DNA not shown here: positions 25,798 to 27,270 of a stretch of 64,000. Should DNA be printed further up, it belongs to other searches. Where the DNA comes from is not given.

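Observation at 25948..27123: CetZ/tubulin-like cytoskeletal GTPase in an otherwise bacterial genome segment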

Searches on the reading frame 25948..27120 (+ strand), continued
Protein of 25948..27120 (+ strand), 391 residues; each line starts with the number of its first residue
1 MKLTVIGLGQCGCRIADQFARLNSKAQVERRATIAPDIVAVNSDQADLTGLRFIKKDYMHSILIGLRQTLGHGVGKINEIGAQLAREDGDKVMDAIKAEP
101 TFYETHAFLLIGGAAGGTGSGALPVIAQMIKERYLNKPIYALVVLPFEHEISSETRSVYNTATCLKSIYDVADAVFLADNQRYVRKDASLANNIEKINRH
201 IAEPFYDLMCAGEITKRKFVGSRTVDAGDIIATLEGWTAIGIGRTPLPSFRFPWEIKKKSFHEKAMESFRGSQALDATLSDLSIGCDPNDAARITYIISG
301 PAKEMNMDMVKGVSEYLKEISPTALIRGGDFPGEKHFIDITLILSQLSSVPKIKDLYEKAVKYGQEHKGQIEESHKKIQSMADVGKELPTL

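Call 58: find_homologous_proteins(query=A2, max_evalue=1e-10)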
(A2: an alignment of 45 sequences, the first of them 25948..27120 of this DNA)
Query A2 (45 sequences) (391 aa, profile of the alignment): 5729 proteins with E <= 1e-10 among 8000 candidates; the best 120 are listed.
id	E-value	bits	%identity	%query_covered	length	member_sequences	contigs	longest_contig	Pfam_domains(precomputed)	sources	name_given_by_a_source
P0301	1.1e-157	543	54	100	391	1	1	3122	PF21011.3,PF00091.32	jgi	-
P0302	5.6e-157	541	56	100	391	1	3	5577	PF21011.3,PF00091.32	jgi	-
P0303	7.5e-157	540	55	100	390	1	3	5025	PF21011.3,PF00091.32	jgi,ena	-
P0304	7.9e-157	540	55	100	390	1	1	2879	PF21011.3,PF00091.32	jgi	jgi:tubulin-like protein CetZ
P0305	1.4e-156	540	55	100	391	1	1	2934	PF21011.3,PF00091.32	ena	-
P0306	1.5e-156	539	55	100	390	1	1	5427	PF21011.3,PF00091.32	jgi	jgi:tubulin-like protein CetZ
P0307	1.6e-156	539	55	100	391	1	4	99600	PF21011.3,PF00091.32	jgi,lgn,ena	jgi:cell division GTPase FtsZ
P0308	1.7e-156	539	55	100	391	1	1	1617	PF21011.3,PF00091.32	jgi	jgi:cell division GTPase FtsZ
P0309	1.7e-156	539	55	100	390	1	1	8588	PF21011.3,PF00091.32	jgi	jgi:tubulin-like protein CetZ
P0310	2.0e-156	539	56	100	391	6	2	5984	PF21011.3,PF00091.32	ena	-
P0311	2.4e-156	539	57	100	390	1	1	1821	PF21011.3,PF00091.32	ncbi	-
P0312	2.6e-156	539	56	100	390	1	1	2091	PF21011.3,PF00091.32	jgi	jgi:tubulin-like protein CetZ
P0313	2.6e-156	539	57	100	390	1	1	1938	PF21011.3,PF00091.32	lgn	-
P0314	2.9e-156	539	58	100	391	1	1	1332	PF21011.3,PF00091.32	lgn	-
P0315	3.3e-156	538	55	100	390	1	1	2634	PF21011.3,PF00091.32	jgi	jgi:tubulin-like protein CetZ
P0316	3.5e-156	538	57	100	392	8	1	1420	PF21011.3,PF00091.32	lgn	-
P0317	3.6e-156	538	56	100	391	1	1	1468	PF21011.3,PF00091.32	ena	-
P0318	3.8e-156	538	56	100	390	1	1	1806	PF21011.3,PF00091.32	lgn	-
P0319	4.4e-156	538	54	100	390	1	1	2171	PF21011.3,PF00091.32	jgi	jgi:tubulin-like protein CetZ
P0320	5.3e-156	538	55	100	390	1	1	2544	PF21011.3,PF00091.32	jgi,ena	-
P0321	5.7e-156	538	56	100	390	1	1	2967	PF21011.3,PF00091.32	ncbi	-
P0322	6.1e-156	537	55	100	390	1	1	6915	PF21011.3,PF00091.32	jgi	jgi:cell division GTPase FtsZ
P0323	6.2e-156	537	55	100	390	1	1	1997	PF21011.3,PF00091.32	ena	-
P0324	6.3e-156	537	57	100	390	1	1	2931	PF21011.3,PF00091.32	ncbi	-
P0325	6.4e-156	537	57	100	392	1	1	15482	PF21011.3,PF13809.13,PF00091.32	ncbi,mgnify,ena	mgnify:CR=1 FL=1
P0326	6.8e-156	537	56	100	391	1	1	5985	PF21011.3,PF00091.32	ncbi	-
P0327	7.2e-156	537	56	100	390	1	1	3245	PF21011.3,PF00091.32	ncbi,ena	-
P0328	7.8e-156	537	57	100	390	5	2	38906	PF21011.3,PF00091.32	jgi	jgi:cell division GTPase FtsZ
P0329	7.9e-156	537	55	100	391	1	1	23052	PF21011.3,PF00091.32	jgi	jgi:tubulin-like protein CetZ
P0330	8.9e-156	537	54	100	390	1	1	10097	PF21011.3,PF00091.32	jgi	jgi:tubulin-like protein CetZ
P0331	9.5e-156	537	56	100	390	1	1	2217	PF21011.3,PF00091.32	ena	-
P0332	1.0e-155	537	56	100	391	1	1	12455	PF21011.3,PF00091.32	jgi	jgi:cell division GTPase FtsZ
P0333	1.0e-155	537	57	100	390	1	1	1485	PF21011.3,PF00091.32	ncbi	-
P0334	1.1e-155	537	57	100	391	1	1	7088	PF21011.3,PF00091.32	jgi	jgi:cell division GTPase FtsZ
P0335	1.1e-155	537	57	100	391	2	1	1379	PF21011.3,PF00091.32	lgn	-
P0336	1.5e-155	536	56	100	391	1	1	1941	PF21011.3,PF00091.32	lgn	-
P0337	1.6e-155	536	55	100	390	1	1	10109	PF21011.3,PF00091.32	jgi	jgi:tubulin-like protein CetZ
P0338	1.8e-155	536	55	100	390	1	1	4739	PF21011.3,PF00091.32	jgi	-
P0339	1.9e-155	536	55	100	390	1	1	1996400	PF21011.3,PF00091.32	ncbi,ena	-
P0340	1.9e-155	536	53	100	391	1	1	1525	PF21011.3,PF00091.32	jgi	-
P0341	1.9e-155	536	55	100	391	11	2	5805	PF21011.3,PF00091.32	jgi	jgi:cell division GTPase FtsZ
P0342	2.1e-155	536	55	100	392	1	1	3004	PF21011.3,PF00091.32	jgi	jgi:cell division GTPase FtsZ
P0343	2.2e-155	536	54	100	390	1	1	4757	PF21011.3,PF00091.32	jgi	-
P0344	2.3e-155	536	58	100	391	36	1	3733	PF21011.3,PF00091.32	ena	-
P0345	2.3e-155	536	55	100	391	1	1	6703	PF21011.3,PF00091.32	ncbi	-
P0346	2.4e-155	535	56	100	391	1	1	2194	PF21011.3,PF00091.32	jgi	jgi:cell division GTPase FtsZ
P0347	2.5e-155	535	56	100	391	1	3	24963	PF21011.3,PF00091.32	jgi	jgi:cell division GTPase FtsZ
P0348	2.6e-155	535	55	100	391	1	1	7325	PF21011.3,PF00091.32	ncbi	-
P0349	2.7e-155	535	55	100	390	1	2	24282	PF21011.3,PF00091.32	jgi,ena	-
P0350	2.9e-155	535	55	100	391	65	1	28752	PF21011.3,PF00091.32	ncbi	-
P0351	3.3e-155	535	57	100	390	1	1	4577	PF21011.3,PF00091.32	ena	-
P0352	3.4e-155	535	56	100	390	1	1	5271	PF21011.3,PF00091.32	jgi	jgi:cell division GTPase FtsZ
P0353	3.5e-155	535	56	100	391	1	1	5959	PF21011.3,PF00091.32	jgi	jgi:cell division GTPase FtsZ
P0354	3.6e-155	535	57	100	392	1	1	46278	PF21011.3,PF13809.13,PF00091.32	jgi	-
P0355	4.0e-155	535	57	100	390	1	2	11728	PF21011.3,PF00091.32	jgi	jgi:cell division GTPase FtsZ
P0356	4.1e-155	535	54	100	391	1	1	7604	PF21011.3,PF00091.32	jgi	jgi:tubulin-like protein CetZ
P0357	4.3e-155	535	56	100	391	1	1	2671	PF21011.3,PF00091.32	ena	-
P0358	4.3e-155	535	55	100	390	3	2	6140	PF21011.3,PF00091.32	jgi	jgi:tubulin-like protein CetZ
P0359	4.3e-155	535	57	100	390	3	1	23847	PF21011.3,PF00091.32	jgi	jgi:cell division GTPase FtsZ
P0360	4.9e-155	534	57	100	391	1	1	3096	PF21011.3,PF00091.32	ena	-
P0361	5.2e-155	534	55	100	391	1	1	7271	PF21011.3,PF00091.32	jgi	jgi:cell division GTPase FtsZ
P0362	5.3e-155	534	54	100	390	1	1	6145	PF21011.3,PF00091.32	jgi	jgi:tubulin-like protein CetZ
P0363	5.3e-155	534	55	100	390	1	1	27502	PF21011.3,PF00091.32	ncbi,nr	ncbi:MAG: cell division protein FtsZ [Chloroflexi bacterium RBG_13_51_18]|nr:MAG: cell division prot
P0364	5.5e-155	534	53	100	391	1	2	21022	PF21011.3,PF00091.32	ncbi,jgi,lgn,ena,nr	ncbi:MAG: tubulin/FtsZ family protein [Chloroflexi bacterium]|nr:tubulin/FtsZ family protein [Chloro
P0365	5.8e-155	534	57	100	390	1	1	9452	PF21011.3,PF00091.32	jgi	-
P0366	5.8e-155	534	55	100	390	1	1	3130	PF21011.3,PF00091.32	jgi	jgi:cell division GTPase FtsZ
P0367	6.2e-155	534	57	100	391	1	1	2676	PF21011.3,PF00091.32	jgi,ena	-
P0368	6.4e-155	534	55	100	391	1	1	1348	PF21011.3,PF00091.32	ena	-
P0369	6.5e-155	534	57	100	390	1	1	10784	PF21011.3,PF00091.32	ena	-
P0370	6.5e-155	534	54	100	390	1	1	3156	PF21011.3,PF00091.32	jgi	jgi:tubulin-like protein CetZ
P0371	6.7e-155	534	56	100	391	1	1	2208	PF21011.3,PF00091.32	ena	-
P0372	6.7e-155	534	55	100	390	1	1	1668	PF21011.3,PF00091.32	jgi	jgi:tubulin-like protein CetZ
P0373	6.8e-155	534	55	100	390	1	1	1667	PF21011.3,PF00091.32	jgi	-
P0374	7.0e-155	534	52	100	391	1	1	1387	PF21011.3,PF00091.32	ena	-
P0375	7.3e-155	534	55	100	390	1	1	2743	PF21011.3,PF00091.32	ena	-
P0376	7.8e-155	534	56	100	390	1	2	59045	PF21011.3,PF00091.32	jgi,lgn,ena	-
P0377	8.0e-155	534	56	100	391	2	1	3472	PF21011.3,PF00091.32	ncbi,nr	ncbi:tubulin/FtsZ family protein [Dehalococcoidales bacterium]|nr:tubulin/FtsZ family protein [Dehal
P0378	8.1e-155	534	55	100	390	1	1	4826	PF21011.3,PF00091.32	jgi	-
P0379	8.1e-155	534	55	100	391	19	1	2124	PF21011.3,PF00091.32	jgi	jgi:cell division GTPase FtsZ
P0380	8.4e-155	534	55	100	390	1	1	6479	PF21011.3,PF00091.32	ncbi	-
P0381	8.5e-155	534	56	100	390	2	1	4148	PF21011.3,PF00091.32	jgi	-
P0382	8.8e-155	534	55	100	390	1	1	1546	PF21011.3,PF00091.32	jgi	jgi:tubulin-like protein CetZ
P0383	8.8e-155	534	54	100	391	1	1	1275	PF21011.3,PF13809.13,PF00091.32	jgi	-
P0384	8.9e-155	534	56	100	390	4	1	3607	PF21011.3,PF00091.32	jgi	jgi:cell division GTPase FtsZ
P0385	9.3e-155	534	54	100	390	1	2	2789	PF21011.3,PF00091.32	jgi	jgi:cell division GTPase FtsZ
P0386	9.4e-155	534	55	100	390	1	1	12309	PF21011.3,PF00091.32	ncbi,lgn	-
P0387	9.9e-155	533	55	100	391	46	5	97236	PF21011.3,PF00091.32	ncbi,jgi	-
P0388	1.0e-154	533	56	100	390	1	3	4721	PF21011.3,PF00091.32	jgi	jgi:cell division GTPase FtsZ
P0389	1.0e-154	533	56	100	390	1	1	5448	PF21011.3,PF00091.32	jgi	jgi:cell division GTPase FtsZ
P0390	1.1e-154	533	55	100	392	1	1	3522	PF21011.3,PF00091.32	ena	-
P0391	1.1e-154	533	57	100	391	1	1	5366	PF21011.3,PF00091.32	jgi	-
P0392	1.1e-154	533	57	100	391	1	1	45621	PF21011.3,PF00091.32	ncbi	ncbi:tubulin/FtsZ family protein [Chloroflexota bacterium]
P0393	1.1e-154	533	55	100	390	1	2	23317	PF21011.3,PF00091.32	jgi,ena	jgi:cell division GTPase FtsZ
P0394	1.2e-154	533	54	100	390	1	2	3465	PF21011.3,PF00091.32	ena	-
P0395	1.2e-154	533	55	100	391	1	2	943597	PF21011.3,PF00091.32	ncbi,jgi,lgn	jgi:cell division GTPase FtsZ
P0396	1.2e-154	533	55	100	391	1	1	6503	PF21011.3,PF00091.32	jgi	jgi:cell division GTPase FtsZ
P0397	1.3e-154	533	55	100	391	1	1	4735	PF21011.3,PF00091.32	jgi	jgi:cell division GTPase FtsZ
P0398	1.3e-154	533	58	100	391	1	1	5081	PF21011.3,PF00091.32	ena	-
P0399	1.3e-154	533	55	100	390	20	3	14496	PF21011.3,PF00091.32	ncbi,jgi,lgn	-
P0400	1.3e-154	533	55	100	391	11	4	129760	PF21011.3,PF00091.32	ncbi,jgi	-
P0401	1.3e-154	533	56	100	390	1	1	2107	PF21011.3,PF00091.32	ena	-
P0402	1.3e-154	533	55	100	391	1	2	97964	PF21011.3,PF00091.32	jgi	jgi:cell division GTPase FtsZ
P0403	1.3e-154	533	58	100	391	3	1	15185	PF21011.3,PF00091.32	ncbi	-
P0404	1.3e-154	533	55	100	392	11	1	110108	PF21011.3,PF00091.32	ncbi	ncbi:tubulin/FtsZ family protein [Chloroflexota bacterium]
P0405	1.4e-154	533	57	100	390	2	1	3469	PF21011.3,PF00091.32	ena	-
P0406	1.4e-154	533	57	100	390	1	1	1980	PF21011.3,PF00091.32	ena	-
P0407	1.4e-154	533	57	100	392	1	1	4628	PF21011.3,PF00091.32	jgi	-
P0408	1.4e-154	533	56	100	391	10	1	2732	PF21011.3,PF00091.32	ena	-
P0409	1.4e-154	533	54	100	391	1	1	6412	PF21011.3,PF00091.32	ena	-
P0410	1.4e-154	533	55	100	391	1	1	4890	PF21011.3,PF00091.32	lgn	-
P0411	1.5e-154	533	57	100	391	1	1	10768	PF21011.3,PF00091.32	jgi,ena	-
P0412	1.5e-154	533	55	100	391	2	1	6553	PF21011.3,PF00091.32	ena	-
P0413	1.5e-154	533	55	100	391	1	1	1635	PF21011.3,PF00091.32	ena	-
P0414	1.5e-154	533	55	100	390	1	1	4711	PF21011.3,PF00091.32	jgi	jgi:cell division GTPase FtsZ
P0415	1.6e-154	533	57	100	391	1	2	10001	PF21011.3,PF00091.32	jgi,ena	-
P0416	1.6e-154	533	54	100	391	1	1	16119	PF21011.3,PF00091.32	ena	-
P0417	1.6e-154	533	54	100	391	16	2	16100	PF21011.3,PF00091.32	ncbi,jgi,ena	ncbi:MAG: tubulin/FtsZ family protein [Dehalococcoidales bacterium]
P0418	1.7e-154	533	56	100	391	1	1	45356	PF21011.3,PF00091.32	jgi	jgi:cell division GTPase FtsZ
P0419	1.7e-154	533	57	100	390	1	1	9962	PF21011.3,PF00091.32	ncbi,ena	-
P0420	1.7e-154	533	55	100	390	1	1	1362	PF21011.3,PF00091.32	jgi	jgi:cell division GTPase FtsZ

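Call 59: list_cluster_members(proteins=[P0150, P0153, P0154, P0161, P0163, P0170, P0173, P0174, P0172, P0189])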
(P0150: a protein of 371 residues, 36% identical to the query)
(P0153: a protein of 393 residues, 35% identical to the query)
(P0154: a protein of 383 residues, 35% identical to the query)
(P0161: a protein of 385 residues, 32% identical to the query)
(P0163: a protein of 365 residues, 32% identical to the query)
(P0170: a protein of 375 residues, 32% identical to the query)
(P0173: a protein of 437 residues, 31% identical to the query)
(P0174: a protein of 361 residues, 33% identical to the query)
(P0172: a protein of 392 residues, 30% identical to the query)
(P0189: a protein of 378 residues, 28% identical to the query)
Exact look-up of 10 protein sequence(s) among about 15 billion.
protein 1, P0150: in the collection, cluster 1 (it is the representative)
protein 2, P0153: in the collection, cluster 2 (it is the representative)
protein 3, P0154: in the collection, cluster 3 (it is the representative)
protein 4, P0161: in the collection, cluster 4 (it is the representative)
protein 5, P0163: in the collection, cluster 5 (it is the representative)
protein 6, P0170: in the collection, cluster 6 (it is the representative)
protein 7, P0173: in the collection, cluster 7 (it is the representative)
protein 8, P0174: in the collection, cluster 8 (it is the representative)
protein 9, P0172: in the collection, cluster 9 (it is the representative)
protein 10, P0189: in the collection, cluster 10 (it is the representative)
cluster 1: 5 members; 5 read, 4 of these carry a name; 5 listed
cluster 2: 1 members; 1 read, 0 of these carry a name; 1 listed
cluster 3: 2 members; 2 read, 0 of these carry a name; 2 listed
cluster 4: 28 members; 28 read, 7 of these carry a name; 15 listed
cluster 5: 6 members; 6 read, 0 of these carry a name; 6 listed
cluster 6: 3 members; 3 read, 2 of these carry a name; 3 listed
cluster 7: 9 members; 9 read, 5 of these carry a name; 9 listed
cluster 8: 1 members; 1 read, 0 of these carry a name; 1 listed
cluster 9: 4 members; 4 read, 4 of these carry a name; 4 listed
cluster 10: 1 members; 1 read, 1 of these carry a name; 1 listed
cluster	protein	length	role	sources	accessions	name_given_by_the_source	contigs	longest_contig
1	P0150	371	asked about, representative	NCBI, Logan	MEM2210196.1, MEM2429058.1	MAG: tubulin/FtsZ family protein [Nitrososphaerales archaeon]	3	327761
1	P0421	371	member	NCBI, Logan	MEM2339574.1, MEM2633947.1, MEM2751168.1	MAG: tubulin/FtsZ family protein [Nitrososphaerales archaeon]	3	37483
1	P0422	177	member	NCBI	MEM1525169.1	MAG: hypothetical protein QW618_03400, partial [Nitrososphaerales archaeon]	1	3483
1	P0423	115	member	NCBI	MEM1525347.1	MAG: hypothetical protein QW618_04320, partial [Nitrososphaerales archaeon]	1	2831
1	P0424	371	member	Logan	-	-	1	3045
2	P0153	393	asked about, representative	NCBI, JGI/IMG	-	-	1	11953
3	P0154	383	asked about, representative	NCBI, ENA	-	-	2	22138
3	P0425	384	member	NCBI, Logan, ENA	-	-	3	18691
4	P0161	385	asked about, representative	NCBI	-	-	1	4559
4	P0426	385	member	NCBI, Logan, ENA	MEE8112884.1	MAG: tubulin/FtsZ family protein [Nitrososphaerales archaeon]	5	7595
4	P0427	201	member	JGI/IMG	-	cell division GTPase FtsZ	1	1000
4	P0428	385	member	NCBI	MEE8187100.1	MAG: tubulin/FtsZ family protein [Nitrososphaerales archaeon]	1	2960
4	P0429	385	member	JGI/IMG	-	cell division GTPase FtsZ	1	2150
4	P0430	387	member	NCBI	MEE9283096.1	MAG: tubulin/FtsZ family protein [Nitrososphaerales archaeon]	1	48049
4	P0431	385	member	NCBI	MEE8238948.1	MAG: tubulin/FtsZ family protein [Nitrososphaerales archaeon]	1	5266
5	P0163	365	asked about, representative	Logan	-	-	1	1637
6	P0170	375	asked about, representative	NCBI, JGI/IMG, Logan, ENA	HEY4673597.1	MAG TPA: tubulin/FtsZ family protein [Nitrososphaerales archaeon]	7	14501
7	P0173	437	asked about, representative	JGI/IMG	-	-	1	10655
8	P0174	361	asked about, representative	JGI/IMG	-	-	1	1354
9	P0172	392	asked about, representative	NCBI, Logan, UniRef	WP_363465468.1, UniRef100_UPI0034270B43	tubulin/FtsZ family protein [Halogeometricum borinquense] | tubulin/FtsZ family protein n=1 Tax=Halogeometricum borinquense TaxID=60847 ...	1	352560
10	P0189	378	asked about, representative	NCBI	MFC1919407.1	hypothetical protein ACFLWX_01275 [Chloroflexota bacterium]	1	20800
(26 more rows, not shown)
